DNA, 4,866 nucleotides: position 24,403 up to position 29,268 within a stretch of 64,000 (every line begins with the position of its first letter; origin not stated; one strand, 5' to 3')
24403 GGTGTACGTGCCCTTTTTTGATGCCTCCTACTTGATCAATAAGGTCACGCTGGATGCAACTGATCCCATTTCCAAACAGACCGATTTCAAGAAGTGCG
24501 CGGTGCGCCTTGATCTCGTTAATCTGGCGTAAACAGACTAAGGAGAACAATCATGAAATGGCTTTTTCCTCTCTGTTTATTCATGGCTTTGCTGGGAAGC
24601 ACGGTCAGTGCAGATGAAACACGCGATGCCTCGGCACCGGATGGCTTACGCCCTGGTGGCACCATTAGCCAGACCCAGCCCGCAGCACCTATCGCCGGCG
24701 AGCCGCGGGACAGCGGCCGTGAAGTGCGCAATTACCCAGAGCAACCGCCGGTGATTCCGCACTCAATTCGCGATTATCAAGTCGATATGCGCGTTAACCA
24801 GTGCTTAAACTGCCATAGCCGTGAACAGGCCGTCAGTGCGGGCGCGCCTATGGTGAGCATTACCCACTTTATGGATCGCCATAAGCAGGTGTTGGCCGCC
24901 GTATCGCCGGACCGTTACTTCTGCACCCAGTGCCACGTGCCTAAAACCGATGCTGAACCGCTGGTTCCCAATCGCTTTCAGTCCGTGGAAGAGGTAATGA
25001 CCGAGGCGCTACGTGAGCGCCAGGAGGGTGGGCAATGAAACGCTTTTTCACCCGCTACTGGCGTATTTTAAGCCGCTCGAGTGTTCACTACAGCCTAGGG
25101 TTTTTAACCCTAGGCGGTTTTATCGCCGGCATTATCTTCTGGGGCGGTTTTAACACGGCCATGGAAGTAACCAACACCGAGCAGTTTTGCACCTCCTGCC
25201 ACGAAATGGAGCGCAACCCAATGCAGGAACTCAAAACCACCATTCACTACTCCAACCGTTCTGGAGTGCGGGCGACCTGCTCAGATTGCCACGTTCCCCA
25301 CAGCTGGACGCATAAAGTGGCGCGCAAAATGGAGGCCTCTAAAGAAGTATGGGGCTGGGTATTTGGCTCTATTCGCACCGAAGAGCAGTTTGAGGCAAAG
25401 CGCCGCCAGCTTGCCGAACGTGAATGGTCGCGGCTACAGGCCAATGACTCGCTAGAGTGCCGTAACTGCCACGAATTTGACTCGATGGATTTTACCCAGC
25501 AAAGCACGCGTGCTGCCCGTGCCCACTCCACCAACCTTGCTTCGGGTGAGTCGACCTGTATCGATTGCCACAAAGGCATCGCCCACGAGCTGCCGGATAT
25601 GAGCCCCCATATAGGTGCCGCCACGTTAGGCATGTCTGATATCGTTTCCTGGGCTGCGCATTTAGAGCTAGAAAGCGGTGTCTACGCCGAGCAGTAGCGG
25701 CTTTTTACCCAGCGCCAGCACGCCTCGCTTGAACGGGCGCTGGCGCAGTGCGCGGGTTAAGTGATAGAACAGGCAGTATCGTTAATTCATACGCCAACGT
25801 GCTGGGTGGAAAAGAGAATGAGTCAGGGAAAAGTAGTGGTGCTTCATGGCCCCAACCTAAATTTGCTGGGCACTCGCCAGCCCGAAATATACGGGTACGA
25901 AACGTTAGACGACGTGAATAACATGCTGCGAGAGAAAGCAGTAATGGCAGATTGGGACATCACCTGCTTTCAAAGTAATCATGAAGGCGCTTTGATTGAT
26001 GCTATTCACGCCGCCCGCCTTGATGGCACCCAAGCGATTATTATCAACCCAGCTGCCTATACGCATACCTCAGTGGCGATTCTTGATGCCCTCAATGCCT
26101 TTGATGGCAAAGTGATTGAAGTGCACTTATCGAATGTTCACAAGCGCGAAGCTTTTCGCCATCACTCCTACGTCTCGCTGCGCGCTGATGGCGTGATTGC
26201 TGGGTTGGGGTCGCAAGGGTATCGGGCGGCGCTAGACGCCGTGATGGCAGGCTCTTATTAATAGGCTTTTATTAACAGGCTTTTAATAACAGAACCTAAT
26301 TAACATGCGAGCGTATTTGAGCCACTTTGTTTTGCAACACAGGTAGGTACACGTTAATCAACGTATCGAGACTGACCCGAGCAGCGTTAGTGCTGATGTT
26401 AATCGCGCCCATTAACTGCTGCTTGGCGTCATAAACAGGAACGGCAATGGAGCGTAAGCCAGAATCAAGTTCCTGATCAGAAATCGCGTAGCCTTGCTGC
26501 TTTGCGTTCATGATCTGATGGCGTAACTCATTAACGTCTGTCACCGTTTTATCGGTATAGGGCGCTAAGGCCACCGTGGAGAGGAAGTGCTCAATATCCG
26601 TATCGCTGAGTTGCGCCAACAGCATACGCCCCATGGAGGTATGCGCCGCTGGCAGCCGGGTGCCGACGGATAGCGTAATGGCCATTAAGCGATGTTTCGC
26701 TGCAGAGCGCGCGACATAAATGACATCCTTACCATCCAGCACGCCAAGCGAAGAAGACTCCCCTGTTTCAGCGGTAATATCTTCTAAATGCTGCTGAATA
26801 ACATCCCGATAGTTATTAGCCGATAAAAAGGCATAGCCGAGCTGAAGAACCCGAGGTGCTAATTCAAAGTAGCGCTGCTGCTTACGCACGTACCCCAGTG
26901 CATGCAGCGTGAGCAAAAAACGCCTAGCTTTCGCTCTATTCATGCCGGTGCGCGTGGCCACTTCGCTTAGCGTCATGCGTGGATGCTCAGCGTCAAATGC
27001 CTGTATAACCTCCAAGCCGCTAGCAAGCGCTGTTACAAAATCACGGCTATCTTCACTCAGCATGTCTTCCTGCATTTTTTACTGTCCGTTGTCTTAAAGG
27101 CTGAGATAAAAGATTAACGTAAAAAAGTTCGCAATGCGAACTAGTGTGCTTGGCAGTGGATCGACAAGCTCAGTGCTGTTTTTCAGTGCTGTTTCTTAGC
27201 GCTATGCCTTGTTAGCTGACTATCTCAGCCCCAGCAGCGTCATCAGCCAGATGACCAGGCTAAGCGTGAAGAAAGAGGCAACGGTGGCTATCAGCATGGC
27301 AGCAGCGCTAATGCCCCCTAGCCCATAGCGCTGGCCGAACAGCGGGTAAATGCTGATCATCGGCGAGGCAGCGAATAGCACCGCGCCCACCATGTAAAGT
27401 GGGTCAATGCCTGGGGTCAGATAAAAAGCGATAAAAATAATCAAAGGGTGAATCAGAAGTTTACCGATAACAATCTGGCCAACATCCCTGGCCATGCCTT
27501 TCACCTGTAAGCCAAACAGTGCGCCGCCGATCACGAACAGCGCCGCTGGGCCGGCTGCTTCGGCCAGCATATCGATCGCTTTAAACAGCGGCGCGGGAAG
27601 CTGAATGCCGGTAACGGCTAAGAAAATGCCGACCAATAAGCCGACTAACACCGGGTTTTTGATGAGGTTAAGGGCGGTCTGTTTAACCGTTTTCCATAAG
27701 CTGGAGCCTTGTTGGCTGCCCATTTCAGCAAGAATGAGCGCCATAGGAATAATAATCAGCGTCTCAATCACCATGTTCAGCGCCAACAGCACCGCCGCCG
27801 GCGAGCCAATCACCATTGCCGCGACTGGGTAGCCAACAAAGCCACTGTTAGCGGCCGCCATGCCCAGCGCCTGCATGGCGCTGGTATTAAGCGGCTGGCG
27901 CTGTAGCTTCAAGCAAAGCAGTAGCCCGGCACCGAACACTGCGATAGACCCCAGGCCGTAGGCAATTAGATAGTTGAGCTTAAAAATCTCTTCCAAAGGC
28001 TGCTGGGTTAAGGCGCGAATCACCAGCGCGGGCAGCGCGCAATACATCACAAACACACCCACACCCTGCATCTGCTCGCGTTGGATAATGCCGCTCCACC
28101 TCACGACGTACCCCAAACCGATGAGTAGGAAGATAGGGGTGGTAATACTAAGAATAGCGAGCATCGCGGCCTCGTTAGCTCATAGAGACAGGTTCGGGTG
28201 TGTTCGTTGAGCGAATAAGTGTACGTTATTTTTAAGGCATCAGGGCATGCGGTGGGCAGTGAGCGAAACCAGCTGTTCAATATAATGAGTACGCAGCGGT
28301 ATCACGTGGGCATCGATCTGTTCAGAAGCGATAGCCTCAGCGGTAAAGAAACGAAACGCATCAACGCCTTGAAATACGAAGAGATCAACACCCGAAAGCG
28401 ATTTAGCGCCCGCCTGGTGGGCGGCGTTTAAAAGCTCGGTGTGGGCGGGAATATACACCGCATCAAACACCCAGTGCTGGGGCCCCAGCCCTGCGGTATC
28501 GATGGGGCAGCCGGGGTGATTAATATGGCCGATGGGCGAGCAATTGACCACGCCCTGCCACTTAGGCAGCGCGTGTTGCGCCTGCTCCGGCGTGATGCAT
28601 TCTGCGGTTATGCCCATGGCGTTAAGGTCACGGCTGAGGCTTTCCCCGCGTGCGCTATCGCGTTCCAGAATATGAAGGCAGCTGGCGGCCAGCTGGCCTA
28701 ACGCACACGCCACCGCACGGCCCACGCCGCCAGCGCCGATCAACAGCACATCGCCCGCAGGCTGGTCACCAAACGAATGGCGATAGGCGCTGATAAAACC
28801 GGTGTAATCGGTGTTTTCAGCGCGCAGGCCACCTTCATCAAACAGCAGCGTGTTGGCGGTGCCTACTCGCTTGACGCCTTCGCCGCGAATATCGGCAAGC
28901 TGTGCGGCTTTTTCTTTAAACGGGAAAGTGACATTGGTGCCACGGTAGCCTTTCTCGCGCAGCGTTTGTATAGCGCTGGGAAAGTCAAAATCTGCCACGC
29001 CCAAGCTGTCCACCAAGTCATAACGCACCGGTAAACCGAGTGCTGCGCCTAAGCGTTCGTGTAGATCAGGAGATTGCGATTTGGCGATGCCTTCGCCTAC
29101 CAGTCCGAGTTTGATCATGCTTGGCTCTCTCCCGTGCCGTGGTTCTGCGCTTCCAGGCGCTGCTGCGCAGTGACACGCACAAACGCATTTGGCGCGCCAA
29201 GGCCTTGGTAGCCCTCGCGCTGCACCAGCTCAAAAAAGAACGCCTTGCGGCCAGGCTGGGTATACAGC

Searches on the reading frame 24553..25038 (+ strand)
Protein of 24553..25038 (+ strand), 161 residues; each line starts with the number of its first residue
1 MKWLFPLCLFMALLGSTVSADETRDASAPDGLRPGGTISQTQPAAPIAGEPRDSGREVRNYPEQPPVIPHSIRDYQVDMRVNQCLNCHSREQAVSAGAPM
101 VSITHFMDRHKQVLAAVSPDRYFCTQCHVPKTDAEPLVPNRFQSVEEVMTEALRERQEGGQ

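Call 10: search_protein_families(library=ncbifam, proteins=[window:24553-25038:+], max_evalue=1e-10)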
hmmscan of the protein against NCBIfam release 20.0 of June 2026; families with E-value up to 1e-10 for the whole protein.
window:24553-25038:+ (161 aa): 1 family
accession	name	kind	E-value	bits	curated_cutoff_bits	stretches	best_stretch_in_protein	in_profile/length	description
NF008609.0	PRK11586.1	equivalog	4.6e-35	120.6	230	1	36-144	37-143/149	nitrate reductase cytochrome c-type subunit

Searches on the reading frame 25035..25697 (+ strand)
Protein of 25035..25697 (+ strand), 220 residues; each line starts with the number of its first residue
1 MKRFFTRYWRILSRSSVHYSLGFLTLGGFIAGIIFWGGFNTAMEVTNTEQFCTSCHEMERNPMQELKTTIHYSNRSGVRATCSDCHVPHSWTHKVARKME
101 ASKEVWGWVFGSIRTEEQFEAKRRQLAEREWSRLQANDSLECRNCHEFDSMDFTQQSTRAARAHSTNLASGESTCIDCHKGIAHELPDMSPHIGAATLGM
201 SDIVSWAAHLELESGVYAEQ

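Call 10: search_protein_families(library=ncbifam, proteins=[window:25035-25697:+], max_evalue=1e-10)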
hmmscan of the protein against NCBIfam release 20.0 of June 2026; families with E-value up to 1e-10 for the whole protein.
window:25035-25697:+ (220 aa): 5 families
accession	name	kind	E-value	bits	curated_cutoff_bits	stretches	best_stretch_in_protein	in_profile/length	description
TIGR02161.1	napC_nirT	subfamily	1.5e-92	308.6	310.6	1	5-190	2-185/185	periplasmic nitrate (or nitrite) reductase c-type cytochrome, NapC/NirT family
TIGR02162.1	torC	equivalog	6.1e-85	285.8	478.2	1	7-194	2-188/387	pentaheme c-type cytochrome TorC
NF007906.0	PRK10617.1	equivalog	9.2e-77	257.4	349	1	5-190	11-194/200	cytochrome c-type protein NapC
NF011606.0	PRK15032.1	equivalog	7.3e-55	186.7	455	1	7-191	3-186/390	pentaheme c-type cytochrome TorC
TIGR03153.1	cytochr_NrfH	equivalog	3.6e-12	46.5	134.2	1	33-184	12-138/138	cytochrome c nitrite reductase small subunit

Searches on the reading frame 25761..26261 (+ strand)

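Call 10: search_protein_families(library=ncbifam, proteins=[window:25761-26261:+], max_evalue=1e-10)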
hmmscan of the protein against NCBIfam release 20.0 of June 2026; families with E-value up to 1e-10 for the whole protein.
window:25761-26261:+ (166 aa): 5 families
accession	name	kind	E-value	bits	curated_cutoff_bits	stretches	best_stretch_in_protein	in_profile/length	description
NF003806.0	PRK05395.1-3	subfamily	1.8e-62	209.2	171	1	24-162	4-141/149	type II 3-dehydroquinate dehydratase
NF003804.0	PRK05395.1-1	subfamily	1.6e-61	206.4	195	1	22-162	4-144/151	type II 3-dehydroquinate dehydratase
NF003807.0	PRK05395.1-4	subfamily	2.4e-58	195.9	130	1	22-163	3-143/148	type II 3-dehydroquinate dehydratase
NF003805.0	PRK05395.1-2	subfamily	7.6e-56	187.7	146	1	24-162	3-140/147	type II 3-dehydroquinate dehydratase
TIGR01088.1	aroQ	equivalog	9.2e-54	180.9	169.85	1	24-162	1-138/141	type II 3-dehydroquinate dehydratase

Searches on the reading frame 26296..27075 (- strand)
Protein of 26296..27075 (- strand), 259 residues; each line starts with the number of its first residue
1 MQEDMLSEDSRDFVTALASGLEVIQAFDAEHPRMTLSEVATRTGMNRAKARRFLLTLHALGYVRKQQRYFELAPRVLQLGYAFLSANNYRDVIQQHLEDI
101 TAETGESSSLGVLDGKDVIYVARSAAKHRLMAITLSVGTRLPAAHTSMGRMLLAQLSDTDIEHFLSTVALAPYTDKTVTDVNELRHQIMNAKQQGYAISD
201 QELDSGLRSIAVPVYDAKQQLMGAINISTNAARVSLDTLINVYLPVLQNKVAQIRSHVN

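Call 8: search_protein_families(library=pfam, proteins=[window:26296-27075:-])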
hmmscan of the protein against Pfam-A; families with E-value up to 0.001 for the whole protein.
window:26296-27075:- (259 aa): 3 families
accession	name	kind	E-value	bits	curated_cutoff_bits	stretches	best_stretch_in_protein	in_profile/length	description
PF01614.24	IclR_C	-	7.7e-39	133.5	24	1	84-253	4-171/174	Bacterial transcriptional regulator IclR C-terminal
PF09339.16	HTH_IclR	-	1.8e-13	50.5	22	1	18-66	3-51/52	IclR helix-turn-helix domain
PF16365.12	EutK_C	-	0.00073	19.9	27.5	0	29-66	9-47/52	Ethanolamine utilization protein EutK C-terminus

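Call 10: search_protein_families(library=ncbifam, proteins=[window:26296-27075:-], max_evalue=1e-10)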
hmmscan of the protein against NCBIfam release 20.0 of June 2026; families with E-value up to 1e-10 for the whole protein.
window:26296-27075:- (259 aa): 8 families
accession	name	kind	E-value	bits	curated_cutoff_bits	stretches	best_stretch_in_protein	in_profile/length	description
TIGR02431.1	pcaR_pcaU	subfamily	2.2e-89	299.1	284.75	1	10-256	1-246/248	beta-ketoadipate pathway transcriptional regulators, PcaR/PcaU/PobR family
NF045644.1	TransRegBhcR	equivalog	2.1e-40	138.7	350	1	9-240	17-248/267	HTH-type transcriptional regulator BhcR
NF011671.1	PRK15090.1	equivalog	2.8e-34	118.5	275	1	9-255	5-250/256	DNA-binding transcriptional regulator KdgR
NF008601.2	PRK11569.1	equivalog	6.8e-31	107.4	380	1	13-242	25-257/276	glyoxylate bypass operon transcriptional repressor IclR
NF007341.0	PRK09834.1-3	equivalog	7.2e-19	68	269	1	14-258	7-258/274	DNA-binding transcriptional regulator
NF007548.0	PRK10163.1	equivalog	1.1e-17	64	406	1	15-240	22-248/271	HTH-type transcriptional repressor AllR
NF007342.0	PRK09834.1-4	equivalog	8.8e-17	60.9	251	1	13-255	10-253/263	DNA-binding transcriptional regulator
NF007339.0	PRK09834.1-1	equivalog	3.9e-11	42.7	299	1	9-256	15-264/271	DNA-binding transcriptional regulator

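Call 48: search_solved_structures(query=window:26296-27075:-, show_alignments=1, max_evalue=1e-20)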
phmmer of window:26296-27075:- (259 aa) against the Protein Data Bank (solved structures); distinct sequences matched with E-value up to 1e-20: 6.
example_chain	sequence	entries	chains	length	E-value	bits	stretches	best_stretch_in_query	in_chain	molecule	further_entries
2ia2_A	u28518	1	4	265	8e-60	205.6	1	10-251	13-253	Putative Transcriptional Regulator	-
8eju_A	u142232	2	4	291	1.6e-56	194.8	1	11-247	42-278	Transcription regulatory protein (Pca regulon)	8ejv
5w1e_A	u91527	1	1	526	1.4e-54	188.5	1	8-154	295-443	Putative transcriptional regulator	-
2g7u_A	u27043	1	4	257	1.5e-47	165.5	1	7-234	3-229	transcriptional regulator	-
9e6a_A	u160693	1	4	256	7.8e-39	137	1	10-255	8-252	Transcriptional regulator, IclR family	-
1mkm_A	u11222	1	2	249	2.1e-25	93.1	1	19-254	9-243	IclR transcriptional regulator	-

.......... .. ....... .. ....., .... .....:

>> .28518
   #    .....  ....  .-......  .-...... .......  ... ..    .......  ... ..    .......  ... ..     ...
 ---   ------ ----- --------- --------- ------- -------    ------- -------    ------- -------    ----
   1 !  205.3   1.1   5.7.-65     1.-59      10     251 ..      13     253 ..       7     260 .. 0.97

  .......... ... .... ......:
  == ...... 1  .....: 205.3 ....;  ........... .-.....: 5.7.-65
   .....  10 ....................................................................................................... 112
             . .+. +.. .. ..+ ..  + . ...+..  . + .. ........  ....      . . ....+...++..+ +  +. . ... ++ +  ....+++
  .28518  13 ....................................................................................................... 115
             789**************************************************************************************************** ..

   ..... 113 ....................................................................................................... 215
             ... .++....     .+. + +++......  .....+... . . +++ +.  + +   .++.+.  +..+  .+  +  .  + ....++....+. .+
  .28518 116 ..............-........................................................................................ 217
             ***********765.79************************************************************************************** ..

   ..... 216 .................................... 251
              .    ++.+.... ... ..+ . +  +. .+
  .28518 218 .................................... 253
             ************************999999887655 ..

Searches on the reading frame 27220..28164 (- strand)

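Call 8: search_protein_families(library=pfam, proteins=[window:27220-28164:-])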
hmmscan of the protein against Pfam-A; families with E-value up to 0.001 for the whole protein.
window:27220-28164:- (314 aa): 1 family
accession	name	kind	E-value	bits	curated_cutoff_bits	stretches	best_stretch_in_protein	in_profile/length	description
PF03547.23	Mem_trans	-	2.4e-25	89.4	25.7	1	10-304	8-342/343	Membrane transport protein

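Call 10: search_protein_families(library=ncbifam, proteins=[window:27220-28164:-], max_evalue=1e-10)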
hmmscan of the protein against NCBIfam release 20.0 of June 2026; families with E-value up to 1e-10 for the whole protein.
window:27220-28164:- (314 aa): 1 family
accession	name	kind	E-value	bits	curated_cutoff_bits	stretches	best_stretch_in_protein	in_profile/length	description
TIGR00946.1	2a69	subfamily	4.4e-24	85.2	246.05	1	7-309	9-335/336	auxin efflux carrier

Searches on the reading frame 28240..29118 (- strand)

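Call 10: search_protein_families(library=ncbifam, proteins=[window:28240-29118:-], max_evalue=1e-10)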
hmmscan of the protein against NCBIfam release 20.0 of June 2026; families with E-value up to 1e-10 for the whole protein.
window:28240-29118:- (292 aa): 17 families
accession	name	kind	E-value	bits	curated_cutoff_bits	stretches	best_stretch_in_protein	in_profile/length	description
NF009201.0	PRK12549.1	subfamily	9.6e-68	228.4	235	1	2-273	8-281/286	shikimate dehydrogenase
NF001319.0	PRK00258.3-3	equivalog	1.4e-61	208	252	1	4-269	9-267/279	shikimate dehydrogenase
TIGR00507.1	aroE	equivalog_domain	1.1e-45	155.9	200.2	1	4-268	3-261/270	shikimate dehydrogenase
NF001312.0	PRK00258.1-4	equivalog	4.1e-44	151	295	1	4-273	12-279/285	shikimate dehydrogenase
NF010631.0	PRK14027.1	equivalog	2e-43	148.8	515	1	2-260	5-268/283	quinate/shikimate dehydrogenase (NAD+)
NF001311.0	PRK00258.1-3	equivalog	3.6e-40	137.9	235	1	4-262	8-259/279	shikimate dehydrogenase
NF001310.0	PRK00258.1-2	equivalog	9.7e-38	129.9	221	1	6-259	7-259/279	shikimate dehydrogenase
NF001314.0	PRK00258.2-2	equivalog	5.8e-36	124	248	1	4-261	10-272/290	shikimate dehydrogenase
NF001322.0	PRK00258.3-6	equivalog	9.1e-31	107.2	285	1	4-263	8-254/272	shikimate dehydrogenase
NF001316.0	PRK00258.2-5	equivalog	3.7e-29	101.8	247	1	3-270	3-255/263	shikimate dehydrogenase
TIGR01809.1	Shik-DH-AROM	equivalog_domain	8.3e-28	97.3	196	1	3-172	7-176/282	shikimate dehydrogenase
NF001313.0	PRK00258.2-1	equivalog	2.4e-27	96.2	431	1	4-138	12-143/290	shikimate dehydrogenase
NF009202.0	PRK12550.1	equivalog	3.5e-26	92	306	1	42-269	44-264/272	shikimate 5-dehydrogenase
NF009200.0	PRK12548.1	subfamily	4.9e-25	88.5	432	1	4-270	12-285/289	shikimate dehydrogenase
NF009390.0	PRK12749.1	equivalog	1.1e-24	87.3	349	1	4-138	10-141/288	quinate/shikimate dehydrogenase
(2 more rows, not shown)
